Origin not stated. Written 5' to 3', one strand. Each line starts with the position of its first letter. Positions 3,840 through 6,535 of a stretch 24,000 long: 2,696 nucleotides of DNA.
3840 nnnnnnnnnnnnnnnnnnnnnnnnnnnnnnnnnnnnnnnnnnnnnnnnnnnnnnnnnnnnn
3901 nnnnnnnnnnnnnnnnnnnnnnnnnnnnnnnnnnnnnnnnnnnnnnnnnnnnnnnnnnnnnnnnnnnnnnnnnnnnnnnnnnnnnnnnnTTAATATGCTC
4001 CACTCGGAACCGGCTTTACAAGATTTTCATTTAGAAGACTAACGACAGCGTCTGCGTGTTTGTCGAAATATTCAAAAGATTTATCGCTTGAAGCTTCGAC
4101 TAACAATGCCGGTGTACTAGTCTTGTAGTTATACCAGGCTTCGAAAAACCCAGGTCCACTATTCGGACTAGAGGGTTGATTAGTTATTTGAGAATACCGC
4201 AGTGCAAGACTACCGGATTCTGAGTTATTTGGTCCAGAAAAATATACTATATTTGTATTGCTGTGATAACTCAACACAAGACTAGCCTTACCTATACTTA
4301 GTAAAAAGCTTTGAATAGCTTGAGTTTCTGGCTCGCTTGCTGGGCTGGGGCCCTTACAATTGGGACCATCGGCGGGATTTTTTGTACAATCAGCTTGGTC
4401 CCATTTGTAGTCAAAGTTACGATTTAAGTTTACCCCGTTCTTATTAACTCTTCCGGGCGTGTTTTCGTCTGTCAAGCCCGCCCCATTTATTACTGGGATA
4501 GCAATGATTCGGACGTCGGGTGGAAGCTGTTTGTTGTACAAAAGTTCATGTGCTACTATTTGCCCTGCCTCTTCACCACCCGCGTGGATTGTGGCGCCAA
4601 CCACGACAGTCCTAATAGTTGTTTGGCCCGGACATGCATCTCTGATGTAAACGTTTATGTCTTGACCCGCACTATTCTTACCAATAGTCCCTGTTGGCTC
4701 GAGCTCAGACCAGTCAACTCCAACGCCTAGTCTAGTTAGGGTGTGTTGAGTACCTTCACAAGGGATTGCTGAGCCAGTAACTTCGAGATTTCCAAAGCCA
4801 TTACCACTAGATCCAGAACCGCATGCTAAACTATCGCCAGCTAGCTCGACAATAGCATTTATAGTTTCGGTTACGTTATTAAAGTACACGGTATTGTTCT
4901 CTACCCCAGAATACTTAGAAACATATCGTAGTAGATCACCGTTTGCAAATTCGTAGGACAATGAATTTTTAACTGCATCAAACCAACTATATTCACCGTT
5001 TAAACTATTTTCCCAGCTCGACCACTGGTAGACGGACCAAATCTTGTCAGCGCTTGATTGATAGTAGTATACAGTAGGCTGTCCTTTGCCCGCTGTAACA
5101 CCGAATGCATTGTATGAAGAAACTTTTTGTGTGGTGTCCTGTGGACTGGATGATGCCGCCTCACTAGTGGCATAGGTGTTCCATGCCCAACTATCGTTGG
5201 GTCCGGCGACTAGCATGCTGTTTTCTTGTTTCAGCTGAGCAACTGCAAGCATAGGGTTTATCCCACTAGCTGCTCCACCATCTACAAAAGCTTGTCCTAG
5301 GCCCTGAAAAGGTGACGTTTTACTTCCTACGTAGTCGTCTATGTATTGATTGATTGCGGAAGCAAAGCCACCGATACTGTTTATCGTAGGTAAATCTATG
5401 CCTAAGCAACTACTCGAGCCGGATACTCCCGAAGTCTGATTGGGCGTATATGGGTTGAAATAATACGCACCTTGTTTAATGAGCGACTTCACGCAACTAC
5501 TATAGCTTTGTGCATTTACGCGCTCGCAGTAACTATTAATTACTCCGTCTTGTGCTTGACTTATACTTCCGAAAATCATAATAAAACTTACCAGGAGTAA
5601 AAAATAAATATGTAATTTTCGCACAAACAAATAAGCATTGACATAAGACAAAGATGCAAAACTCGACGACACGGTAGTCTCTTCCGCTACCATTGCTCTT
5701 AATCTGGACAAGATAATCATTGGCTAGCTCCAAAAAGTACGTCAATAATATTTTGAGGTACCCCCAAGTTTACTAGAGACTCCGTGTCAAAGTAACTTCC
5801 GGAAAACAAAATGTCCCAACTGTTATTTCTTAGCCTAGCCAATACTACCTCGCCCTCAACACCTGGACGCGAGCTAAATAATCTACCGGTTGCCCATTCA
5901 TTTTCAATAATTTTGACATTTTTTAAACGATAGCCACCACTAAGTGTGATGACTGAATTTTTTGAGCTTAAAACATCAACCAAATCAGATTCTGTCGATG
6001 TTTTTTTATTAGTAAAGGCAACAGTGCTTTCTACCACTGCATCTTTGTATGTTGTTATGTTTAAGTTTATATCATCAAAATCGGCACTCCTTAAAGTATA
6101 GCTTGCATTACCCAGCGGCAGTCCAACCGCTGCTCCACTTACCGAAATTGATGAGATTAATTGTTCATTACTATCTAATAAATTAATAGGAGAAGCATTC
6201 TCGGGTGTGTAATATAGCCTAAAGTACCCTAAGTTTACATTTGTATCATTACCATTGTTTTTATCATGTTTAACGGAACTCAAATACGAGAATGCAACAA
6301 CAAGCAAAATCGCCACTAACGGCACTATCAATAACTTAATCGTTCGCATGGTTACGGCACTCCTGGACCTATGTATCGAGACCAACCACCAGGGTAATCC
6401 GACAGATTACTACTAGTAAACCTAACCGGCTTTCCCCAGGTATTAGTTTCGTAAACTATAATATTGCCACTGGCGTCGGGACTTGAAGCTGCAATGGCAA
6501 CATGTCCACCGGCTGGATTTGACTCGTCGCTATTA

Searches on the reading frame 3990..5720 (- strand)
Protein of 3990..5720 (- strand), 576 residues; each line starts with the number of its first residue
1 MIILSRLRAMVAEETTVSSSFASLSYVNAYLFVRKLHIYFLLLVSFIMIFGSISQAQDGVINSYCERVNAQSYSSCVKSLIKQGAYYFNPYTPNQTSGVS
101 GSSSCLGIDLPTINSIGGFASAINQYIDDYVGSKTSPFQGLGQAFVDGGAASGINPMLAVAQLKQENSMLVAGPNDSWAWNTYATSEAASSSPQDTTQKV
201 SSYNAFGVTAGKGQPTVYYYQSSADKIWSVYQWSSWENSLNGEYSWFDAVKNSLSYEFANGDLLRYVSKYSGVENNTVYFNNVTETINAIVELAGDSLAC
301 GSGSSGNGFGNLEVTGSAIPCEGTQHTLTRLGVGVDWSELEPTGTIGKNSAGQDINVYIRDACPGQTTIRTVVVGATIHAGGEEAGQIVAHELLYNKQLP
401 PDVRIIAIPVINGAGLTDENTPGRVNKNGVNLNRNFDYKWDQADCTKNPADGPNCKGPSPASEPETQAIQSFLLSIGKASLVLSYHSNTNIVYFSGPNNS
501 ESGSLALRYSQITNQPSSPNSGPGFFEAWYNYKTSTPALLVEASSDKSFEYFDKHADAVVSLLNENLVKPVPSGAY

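Call 5: search_protein_families(library=pfam, proteins=[window:3990-5720:-], max_evalue=0.1)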
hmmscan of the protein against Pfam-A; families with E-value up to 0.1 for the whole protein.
window:3990-5720:- (576 aa): 1 family
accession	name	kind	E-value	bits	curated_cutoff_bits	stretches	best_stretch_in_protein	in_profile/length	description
PF00246.29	Peptidase_M14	-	2.5e-16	60.6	21.6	1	345-500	20-196/286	Zinc carboxypeptidase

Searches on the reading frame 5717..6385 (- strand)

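Call 5: search_protein_families(library=pfam, proteins=[window:5717-6385:-], max_evalue=0.1)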
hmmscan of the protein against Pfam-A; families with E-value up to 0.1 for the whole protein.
window:5717-6385:- (222 aa): 1 family
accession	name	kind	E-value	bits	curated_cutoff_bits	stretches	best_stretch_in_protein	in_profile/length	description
PF10717.14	ODV-E18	-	0.079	13.3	28.1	0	19-59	30-70/87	Occlusion-derived virus envelope protein ODV-E18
